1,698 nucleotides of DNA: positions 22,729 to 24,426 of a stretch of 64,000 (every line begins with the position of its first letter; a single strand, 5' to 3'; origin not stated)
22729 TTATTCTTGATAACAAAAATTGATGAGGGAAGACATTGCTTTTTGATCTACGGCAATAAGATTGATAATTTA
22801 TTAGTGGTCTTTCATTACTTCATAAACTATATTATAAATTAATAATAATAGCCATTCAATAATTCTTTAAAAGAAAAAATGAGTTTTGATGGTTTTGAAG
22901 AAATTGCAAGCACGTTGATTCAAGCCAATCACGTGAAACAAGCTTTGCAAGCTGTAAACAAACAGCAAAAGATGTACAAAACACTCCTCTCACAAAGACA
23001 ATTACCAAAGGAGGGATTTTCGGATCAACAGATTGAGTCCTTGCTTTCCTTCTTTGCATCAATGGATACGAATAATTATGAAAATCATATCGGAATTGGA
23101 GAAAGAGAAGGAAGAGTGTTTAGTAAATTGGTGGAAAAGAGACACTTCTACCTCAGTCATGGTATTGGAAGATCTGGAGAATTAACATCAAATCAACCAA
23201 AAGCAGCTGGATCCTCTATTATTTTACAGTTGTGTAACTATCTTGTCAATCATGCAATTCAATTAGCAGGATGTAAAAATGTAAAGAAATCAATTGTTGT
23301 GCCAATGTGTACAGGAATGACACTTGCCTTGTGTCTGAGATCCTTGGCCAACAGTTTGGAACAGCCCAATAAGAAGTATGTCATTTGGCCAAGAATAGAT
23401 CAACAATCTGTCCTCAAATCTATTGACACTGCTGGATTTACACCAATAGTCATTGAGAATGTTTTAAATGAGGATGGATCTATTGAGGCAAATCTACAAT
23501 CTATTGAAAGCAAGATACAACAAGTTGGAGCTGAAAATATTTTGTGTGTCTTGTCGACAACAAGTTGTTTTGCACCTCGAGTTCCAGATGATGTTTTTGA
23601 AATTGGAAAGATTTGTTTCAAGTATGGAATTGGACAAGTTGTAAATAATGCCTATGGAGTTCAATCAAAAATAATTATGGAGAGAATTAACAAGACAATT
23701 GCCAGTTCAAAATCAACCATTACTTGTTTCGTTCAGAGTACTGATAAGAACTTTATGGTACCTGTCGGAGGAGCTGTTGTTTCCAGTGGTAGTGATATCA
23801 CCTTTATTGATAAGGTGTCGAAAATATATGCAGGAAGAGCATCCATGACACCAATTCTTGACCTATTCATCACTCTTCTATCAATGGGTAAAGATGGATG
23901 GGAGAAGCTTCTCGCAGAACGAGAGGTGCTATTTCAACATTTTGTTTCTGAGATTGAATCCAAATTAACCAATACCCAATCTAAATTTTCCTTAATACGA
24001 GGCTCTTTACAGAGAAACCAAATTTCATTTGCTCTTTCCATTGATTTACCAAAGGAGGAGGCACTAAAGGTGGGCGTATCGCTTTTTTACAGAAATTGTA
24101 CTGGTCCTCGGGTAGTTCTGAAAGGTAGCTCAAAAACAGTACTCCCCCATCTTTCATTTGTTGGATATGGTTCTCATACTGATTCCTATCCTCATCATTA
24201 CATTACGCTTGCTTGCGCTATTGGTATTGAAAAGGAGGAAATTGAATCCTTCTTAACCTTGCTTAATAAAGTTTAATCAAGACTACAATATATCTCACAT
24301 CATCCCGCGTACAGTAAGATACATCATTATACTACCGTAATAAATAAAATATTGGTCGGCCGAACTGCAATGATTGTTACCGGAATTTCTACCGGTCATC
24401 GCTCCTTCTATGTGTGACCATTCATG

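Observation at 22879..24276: Selenocysteine-synthesis enzyme SepSecS present, so the organism should encode selenoproteins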

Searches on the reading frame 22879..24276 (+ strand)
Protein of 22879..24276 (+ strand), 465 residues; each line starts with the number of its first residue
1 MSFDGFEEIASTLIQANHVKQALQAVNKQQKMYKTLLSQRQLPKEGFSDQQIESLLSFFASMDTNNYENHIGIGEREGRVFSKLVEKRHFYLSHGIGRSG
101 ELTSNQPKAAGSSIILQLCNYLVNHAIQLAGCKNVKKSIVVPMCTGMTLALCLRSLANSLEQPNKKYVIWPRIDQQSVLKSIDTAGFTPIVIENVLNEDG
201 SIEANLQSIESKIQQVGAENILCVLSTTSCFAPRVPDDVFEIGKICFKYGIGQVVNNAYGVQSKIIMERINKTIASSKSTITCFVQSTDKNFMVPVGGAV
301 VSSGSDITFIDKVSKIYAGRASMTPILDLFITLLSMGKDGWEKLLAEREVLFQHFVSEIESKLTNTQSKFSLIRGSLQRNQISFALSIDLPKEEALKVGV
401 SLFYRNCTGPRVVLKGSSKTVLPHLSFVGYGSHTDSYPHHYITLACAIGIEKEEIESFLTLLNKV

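Call 4: search_protein_families(library=pfam, proteins=[window:22879-24276:+], max_evalue=0.01)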
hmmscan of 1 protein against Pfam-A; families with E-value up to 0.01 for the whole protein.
window:22879-24276:+ (465 aa): 1 family
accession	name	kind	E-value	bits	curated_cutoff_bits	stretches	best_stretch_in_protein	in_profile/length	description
PF05889.19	SepSecS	-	4e-117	391.6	21.1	1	62-464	1-386/389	O-phosphoseryl-tRNA(Sec) selenium transferase, SepSecS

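Call 5: search_solved_structures(query=window:22879-24273:+, show_alignments=2)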
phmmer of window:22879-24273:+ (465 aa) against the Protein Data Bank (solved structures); distinct sequences matched with E-value up to 0.001: 7.
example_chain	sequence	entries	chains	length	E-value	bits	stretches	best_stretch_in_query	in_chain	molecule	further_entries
3hl2_A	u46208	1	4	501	3.4e-115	388.3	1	12-463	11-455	O-phosphoseryl-tRNA(Sec) selenium transferase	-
7mdl_A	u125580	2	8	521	3.8e-115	388.2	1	12-463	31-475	O-phosphoseryl-tRNA(Sec) selenium transferase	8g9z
7l1t_A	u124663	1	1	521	3.8e-115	388.2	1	12-463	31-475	O-phosphoseryl-tRNA(Sec) selenium transferase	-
4zdp_A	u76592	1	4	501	1.2e-114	386.5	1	12-463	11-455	O-phosphoseryl-tRNA(Sec) selenium transferase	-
4zdl_A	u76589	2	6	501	1.2e-114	386.5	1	12-463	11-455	O-phosphoseryl-tRNA(Sec) selenium transferase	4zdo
3bc8_A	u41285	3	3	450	1.2e-112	380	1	22-464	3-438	O-phosphoseryl-tRNA(Sec) selenium transferase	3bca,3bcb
2z67_A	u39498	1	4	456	3.3e-63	217.1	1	13-464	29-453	O-phosphoseryl-tRNA(Sec) selenium transferase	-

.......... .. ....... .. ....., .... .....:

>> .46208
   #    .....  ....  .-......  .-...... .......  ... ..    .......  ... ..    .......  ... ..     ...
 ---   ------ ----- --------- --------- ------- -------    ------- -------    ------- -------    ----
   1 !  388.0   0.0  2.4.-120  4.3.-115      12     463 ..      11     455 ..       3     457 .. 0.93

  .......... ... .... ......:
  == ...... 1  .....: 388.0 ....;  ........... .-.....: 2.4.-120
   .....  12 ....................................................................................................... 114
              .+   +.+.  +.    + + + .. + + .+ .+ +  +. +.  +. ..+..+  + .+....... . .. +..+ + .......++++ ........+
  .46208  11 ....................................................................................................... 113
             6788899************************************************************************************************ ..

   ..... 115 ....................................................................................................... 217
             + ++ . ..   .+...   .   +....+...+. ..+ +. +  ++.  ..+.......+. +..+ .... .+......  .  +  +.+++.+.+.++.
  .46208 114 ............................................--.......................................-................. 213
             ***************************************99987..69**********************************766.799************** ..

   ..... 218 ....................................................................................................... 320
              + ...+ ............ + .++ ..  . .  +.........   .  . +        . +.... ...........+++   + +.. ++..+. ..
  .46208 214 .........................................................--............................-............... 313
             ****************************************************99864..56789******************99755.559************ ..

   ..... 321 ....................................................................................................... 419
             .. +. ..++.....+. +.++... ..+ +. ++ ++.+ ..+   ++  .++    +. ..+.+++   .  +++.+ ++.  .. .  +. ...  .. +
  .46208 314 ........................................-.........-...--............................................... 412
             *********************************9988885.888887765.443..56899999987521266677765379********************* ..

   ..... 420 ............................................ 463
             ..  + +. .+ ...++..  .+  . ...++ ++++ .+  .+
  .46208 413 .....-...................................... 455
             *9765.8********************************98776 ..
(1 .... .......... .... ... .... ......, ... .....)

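Call 6: search_protein_families(library=ncbifam, proteins=[window:22879-24276:+], max_evalue=0.01)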
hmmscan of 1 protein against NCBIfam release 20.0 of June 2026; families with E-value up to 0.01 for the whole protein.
window:22879-24276:+ (465 aa): 1 family
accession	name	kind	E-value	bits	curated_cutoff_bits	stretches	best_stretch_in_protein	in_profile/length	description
TIGR03531.1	selenium_SpcS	equivalog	4.1e-162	539.8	224.85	1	13-464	1-442/444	O-phosphoseryl-tRNA(Sec) selenium transferase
